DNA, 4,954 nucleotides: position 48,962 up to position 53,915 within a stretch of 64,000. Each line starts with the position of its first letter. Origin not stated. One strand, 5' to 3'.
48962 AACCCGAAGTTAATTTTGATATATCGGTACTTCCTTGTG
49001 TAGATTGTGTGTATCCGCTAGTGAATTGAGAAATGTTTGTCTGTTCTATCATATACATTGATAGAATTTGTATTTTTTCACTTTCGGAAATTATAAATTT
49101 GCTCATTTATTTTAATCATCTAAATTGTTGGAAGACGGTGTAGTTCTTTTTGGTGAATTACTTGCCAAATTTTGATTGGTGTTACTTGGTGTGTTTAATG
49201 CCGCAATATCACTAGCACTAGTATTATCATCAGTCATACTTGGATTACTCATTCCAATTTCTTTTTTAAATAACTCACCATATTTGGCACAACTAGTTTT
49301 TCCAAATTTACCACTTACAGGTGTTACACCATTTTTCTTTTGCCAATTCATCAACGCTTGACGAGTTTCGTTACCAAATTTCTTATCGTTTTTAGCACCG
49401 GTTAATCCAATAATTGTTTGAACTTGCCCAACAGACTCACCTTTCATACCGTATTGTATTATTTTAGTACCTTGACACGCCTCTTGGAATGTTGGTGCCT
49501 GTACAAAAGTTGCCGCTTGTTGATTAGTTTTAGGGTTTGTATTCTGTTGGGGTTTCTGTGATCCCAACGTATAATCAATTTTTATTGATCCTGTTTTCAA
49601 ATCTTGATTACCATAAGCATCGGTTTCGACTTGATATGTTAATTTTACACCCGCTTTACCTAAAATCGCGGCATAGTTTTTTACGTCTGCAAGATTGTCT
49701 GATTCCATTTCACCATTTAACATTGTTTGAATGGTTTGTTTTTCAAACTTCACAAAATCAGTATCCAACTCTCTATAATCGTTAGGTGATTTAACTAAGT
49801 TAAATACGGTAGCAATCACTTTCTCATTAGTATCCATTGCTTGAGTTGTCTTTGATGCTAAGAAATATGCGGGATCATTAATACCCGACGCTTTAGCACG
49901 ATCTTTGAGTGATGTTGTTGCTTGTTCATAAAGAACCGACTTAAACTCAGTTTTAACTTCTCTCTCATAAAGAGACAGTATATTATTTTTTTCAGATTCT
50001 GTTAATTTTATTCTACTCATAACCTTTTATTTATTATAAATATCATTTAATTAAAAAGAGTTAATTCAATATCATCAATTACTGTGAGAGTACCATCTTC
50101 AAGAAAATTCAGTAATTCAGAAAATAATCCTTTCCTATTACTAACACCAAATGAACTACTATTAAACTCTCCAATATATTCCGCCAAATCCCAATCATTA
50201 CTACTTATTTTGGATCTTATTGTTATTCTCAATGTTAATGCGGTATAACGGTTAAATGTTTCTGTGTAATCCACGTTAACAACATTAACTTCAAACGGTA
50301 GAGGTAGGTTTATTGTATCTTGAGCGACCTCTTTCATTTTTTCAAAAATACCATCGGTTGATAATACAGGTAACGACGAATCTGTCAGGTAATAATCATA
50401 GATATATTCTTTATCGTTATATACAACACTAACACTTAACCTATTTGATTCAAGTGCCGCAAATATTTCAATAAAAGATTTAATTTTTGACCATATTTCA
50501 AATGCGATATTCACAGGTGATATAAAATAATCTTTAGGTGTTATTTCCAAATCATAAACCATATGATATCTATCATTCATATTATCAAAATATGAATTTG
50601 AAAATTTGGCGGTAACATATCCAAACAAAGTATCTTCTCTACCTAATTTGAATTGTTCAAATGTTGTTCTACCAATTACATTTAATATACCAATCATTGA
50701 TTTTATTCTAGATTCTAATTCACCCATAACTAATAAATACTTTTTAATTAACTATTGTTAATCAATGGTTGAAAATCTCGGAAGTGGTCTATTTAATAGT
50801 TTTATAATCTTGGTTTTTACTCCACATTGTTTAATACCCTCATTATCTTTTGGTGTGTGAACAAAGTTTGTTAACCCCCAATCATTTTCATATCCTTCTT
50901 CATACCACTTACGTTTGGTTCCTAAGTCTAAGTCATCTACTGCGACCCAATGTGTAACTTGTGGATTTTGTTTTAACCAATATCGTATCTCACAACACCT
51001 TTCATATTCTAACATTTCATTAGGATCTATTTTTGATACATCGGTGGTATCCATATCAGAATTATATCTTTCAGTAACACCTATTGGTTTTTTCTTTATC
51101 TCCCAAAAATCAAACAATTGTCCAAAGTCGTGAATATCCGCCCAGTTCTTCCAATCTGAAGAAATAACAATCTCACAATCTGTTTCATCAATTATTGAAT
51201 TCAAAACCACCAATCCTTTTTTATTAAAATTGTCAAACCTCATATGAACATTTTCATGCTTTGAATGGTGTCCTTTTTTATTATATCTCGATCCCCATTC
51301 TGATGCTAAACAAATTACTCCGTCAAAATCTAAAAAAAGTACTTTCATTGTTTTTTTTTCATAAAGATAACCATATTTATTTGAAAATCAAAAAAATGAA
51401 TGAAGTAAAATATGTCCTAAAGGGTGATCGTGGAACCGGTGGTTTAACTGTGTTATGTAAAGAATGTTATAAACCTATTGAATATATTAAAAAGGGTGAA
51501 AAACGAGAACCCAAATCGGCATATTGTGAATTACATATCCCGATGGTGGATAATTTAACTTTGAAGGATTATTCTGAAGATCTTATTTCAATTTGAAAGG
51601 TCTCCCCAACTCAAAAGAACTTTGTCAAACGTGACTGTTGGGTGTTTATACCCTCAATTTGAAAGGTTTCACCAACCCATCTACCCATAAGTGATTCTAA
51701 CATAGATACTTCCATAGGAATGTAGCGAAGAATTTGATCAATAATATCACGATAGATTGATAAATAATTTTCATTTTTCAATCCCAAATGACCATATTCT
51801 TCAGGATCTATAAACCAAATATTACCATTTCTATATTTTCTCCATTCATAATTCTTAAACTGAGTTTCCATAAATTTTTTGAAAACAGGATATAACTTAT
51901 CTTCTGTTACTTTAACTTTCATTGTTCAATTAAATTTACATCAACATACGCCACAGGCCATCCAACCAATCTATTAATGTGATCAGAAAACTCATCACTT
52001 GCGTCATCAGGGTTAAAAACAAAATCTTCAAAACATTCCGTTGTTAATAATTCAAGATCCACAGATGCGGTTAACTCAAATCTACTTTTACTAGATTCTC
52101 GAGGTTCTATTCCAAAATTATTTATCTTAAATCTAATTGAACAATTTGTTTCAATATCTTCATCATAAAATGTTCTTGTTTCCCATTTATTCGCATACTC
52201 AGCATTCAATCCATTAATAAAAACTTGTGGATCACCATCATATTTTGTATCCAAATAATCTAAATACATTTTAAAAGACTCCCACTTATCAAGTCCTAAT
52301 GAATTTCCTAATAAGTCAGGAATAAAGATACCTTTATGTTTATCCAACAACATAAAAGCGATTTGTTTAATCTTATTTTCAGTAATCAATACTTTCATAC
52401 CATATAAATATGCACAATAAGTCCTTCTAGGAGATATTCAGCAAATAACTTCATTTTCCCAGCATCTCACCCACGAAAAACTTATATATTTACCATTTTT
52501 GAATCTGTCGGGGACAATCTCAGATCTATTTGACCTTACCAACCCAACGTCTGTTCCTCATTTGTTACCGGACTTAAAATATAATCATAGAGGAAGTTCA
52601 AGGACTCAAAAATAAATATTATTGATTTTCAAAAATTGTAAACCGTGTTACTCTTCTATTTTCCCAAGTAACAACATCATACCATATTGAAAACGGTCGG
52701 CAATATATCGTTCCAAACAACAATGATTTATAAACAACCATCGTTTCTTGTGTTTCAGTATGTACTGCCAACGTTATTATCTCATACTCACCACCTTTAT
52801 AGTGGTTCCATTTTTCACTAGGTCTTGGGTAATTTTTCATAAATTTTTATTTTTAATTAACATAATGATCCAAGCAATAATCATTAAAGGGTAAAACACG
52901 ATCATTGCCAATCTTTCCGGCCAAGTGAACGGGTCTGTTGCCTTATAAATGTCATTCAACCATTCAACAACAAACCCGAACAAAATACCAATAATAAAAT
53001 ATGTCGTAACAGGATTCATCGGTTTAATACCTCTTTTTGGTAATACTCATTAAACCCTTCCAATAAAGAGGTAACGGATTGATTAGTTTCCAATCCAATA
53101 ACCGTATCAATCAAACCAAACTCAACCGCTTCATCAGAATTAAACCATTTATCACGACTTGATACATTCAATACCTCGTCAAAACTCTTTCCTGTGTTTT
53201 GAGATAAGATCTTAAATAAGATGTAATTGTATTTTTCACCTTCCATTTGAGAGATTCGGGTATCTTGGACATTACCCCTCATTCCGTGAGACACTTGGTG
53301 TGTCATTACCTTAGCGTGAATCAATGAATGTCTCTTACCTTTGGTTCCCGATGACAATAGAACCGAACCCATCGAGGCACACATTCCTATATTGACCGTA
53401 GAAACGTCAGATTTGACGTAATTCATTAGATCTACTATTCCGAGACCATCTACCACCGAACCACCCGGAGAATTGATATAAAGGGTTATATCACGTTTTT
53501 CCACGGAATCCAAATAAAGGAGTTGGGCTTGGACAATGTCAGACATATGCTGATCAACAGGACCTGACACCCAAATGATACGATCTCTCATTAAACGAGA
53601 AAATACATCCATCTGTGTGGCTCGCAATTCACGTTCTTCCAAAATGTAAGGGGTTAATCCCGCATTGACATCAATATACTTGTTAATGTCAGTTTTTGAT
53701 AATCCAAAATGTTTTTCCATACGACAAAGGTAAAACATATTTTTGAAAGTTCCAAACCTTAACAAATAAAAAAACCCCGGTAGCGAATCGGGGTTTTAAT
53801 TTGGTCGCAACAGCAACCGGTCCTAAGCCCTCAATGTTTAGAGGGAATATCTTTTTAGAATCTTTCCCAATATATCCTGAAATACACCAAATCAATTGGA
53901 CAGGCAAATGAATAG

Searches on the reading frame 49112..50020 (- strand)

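Call 59: search_protein_families(library=pfam, proteins=[window:49112-50020:-], max_evalue=0.001)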
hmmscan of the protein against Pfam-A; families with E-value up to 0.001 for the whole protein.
window:49112-50020:- (302 aa): 1 family
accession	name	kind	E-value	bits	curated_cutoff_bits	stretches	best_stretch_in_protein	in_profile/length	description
PF01471.23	PG_binding_1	-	9.9e-05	22.9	23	1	209-241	20-51/57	Putative peptidoglycan binding domain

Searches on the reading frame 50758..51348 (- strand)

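Call 59: search_protein_families(library=pfam, proteins=[window:50758-51348:-], max_evalue=0.001)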
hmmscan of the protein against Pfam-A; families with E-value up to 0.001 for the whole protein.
window:50758-51348:- (196 aa): 1 family
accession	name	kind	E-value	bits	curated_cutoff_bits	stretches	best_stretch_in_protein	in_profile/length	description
PF18143.6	HAD_SAK_2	-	8.1e-22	78.5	27.5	1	3-157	1-125/139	HAD domain in Swiss Army Knife RNA repair proteins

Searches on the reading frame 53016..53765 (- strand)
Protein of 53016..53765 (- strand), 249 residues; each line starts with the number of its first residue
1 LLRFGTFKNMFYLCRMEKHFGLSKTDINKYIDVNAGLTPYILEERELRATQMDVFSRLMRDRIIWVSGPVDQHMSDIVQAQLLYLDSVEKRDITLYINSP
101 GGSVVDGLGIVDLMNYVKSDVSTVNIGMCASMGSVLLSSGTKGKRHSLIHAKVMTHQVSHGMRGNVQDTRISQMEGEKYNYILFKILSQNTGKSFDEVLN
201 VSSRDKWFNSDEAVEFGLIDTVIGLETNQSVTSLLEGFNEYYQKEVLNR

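Call 59: search_protein_families(library=pfam, proteins=[window:53016-53765:-], max_evalue=0.001)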
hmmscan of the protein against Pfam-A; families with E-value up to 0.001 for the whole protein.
window:53016-53765:- (249 aa): 1 family
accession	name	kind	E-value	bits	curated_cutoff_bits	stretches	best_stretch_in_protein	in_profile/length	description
PF00574.28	CLP_protease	-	1.3e-56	191.8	20.2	1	50-223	5-179/182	Clp protease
